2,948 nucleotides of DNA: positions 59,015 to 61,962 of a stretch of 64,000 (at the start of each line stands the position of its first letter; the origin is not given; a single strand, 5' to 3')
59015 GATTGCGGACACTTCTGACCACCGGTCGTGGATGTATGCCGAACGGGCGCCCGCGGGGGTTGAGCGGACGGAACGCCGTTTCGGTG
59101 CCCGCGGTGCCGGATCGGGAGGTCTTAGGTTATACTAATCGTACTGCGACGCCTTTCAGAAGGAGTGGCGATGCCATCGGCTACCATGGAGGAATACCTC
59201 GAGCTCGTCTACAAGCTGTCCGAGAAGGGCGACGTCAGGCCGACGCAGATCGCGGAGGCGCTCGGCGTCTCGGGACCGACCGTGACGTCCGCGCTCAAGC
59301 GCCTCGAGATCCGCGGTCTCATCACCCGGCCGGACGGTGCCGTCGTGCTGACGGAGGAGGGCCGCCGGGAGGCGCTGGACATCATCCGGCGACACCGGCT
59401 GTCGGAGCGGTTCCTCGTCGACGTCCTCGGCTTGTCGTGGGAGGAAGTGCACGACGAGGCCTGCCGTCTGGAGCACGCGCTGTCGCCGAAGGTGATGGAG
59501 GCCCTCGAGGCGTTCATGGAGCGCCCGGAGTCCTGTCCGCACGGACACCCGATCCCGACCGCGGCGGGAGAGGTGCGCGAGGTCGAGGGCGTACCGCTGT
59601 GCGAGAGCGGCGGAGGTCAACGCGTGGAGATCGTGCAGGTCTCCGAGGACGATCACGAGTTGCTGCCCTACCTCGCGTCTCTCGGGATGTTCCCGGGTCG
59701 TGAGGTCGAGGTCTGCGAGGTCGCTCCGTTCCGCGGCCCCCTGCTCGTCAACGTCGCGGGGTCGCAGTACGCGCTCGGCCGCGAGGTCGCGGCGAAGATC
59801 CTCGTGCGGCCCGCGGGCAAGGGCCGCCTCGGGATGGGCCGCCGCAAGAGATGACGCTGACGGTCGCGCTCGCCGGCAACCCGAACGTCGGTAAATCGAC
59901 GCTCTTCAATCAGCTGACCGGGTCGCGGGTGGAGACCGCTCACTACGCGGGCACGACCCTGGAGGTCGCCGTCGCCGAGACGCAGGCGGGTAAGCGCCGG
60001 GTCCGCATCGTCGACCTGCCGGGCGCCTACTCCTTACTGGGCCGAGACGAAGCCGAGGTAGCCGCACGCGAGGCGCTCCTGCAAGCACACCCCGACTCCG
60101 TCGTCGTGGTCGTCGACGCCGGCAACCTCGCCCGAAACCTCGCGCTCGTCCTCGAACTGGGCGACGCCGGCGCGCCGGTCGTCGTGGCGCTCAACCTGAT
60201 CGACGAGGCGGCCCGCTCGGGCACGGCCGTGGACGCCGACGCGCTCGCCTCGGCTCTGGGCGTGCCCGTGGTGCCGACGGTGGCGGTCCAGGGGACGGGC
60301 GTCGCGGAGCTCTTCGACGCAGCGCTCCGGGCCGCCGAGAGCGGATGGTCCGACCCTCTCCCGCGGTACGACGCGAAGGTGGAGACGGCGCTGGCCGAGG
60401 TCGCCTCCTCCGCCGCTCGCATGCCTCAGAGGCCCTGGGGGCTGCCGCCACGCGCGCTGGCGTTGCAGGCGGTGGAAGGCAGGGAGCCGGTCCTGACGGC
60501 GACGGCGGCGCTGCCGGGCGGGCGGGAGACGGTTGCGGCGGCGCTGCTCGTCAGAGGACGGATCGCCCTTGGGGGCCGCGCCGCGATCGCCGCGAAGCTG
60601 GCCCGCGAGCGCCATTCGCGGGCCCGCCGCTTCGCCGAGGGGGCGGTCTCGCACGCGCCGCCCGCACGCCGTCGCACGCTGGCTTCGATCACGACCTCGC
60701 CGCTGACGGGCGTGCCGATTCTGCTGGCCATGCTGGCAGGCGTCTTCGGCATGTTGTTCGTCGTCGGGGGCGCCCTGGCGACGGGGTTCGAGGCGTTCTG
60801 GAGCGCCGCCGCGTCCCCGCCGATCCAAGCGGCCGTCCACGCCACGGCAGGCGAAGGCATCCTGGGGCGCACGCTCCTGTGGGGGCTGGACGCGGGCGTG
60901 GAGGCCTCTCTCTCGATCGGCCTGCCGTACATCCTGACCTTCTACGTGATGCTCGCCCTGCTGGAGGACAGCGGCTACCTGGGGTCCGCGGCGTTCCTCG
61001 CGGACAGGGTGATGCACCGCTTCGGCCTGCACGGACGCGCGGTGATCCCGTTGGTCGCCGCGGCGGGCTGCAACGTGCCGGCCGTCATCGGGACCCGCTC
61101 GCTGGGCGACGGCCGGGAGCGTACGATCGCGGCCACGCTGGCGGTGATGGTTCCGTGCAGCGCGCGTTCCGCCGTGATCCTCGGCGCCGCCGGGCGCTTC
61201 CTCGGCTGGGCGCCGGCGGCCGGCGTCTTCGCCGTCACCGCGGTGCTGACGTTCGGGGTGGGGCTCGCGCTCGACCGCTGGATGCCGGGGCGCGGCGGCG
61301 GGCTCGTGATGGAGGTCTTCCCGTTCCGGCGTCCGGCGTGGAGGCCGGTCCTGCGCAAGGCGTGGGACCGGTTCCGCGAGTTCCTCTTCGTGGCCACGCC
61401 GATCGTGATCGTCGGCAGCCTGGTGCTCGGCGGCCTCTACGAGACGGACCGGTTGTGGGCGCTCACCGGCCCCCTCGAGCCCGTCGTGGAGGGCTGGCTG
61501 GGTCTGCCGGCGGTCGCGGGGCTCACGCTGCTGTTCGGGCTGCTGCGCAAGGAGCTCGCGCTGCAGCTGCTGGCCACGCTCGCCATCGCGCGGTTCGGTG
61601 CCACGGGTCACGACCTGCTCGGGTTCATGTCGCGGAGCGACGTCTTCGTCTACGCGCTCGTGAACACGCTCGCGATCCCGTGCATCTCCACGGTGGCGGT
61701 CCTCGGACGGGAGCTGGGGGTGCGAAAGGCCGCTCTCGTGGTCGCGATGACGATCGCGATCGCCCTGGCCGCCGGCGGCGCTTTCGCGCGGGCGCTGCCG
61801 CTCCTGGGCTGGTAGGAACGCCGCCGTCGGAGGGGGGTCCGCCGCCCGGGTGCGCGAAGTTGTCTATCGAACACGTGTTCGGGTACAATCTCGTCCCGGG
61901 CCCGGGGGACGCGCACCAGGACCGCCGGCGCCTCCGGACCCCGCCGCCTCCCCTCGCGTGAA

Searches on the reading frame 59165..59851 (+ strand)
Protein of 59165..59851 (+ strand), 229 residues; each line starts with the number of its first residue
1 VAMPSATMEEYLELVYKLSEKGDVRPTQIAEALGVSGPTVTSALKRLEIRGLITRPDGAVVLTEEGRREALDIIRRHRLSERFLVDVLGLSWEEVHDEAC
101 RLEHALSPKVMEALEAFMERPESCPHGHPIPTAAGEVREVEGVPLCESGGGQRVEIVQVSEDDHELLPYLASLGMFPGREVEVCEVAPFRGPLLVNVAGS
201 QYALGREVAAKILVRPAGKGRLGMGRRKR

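Call 73: search_protein_families(library=pfam, proteins=[window:59165-59851:+], max_evalue=0.001)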
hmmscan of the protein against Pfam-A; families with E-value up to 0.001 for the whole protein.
window:59165-59851:+ (229 aa): 15 families
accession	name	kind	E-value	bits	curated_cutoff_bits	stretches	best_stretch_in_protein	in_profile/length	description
PF02742.21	Fe_dep_repr_C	-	2.2e-33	114.5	27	1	63-132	1-70/70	Iron dependent repressor, metal binding and dimerisation domain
PF04023.20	FeoA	-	4.2e-21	75.3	23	1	143-216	1-74/74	FeoA domain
PF01325.25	Fe_dep_repress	-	7.5e-14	52.1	26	1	5-53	3-52/60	Iron dependent repressor, N-terminal DNA binding domain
PF01047.28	MarR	-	1.8e-09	37.8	24.6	1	13-56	7-50/59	MarR family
PF12802.13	MarR_2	-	3.2e-08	34.1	27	1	20-57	16-55/61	MarR family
PF00392.27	GntR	-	2.1e-06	27.8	27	1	28-58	29-59/64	Bacterial regulatory proteins, gntR family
PF13412.12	HTH_24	-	1.3e-05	25.1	21.9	1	18-54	12-48/48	Winged helix-turn-helix DNA-binding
PF25213.1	HVO_A0261_N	-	1.5e-05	25.2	35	1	20-68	22-69/86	HVO_A0261 N-terminal domain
PF24409.1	wHTH-PRTase_assc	-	2.9e-05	24.4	27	1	17-82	5-66/83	wHTH-PRTase associated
PF13545.12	HTH_Crp_2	-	4.1e-05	23.9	27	1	27-62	26-61/70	Crp-like helix-turn-helix domain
PF01978.25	TrmB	-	8.9e-05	22.7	25.6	1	11-57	14-56/68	Sugar-specific transcriptional regulator TrmB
PF01022.26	HTH_5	-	0.00022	21.5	22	1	12-54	5-46/47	Bacterial regulatory protein, arsR family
PF09339.16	HTH_IclR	-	0.00029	21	22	0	21-55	16-50/52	IclR helix-turn-helix domain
PF13384.12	HTH_23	-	0.00042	20.5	24.6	0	18-52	14-46/50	Homeodomain-like domain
PF20008.5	DUF6429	-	0.00081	19.5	31.6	0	43-77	31-68/71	Domain of unknown function (DUF6429)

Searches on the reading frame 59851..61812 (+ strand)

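Call 73: search_protein_families(library=pfam, proteins=[window:59851-61812:+], max_evalue=0.001)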
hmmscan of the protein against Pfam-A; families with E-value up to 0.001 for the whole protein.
window:59851-61812:+ (654 aa): 6 families
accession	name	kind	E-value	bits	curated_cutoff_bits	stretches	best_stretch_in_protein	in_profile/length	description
PF02421.24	FeoB_N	-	4.4e-50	169.7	27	1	4-157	2-155/156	Ferrous iron transport protein B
PF07670.19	Gate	-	7.4e-26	91.1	29.6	2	358-449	5-103/104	Nucleoside recognition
PF01926.29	MMR_HSR1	-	2.5e-20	73.1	21.9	1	4-115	1-112/113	50S ribosome-binding GTPase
PF07664.17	FeoB_C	-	4.3e-07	30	26.6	1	458-507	3-54/54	Ferrous iron transport protein B C terminus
PF00009.33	GTP_EFTU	-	1.3e-06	28.6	26.5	1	26-161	46-185/188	Elongation factor Tu GTP binding domain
PF09439.16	SRPRB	-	0.00058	19.7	25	1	4-65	5-62/178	Signal recognition particle receptor beta subunit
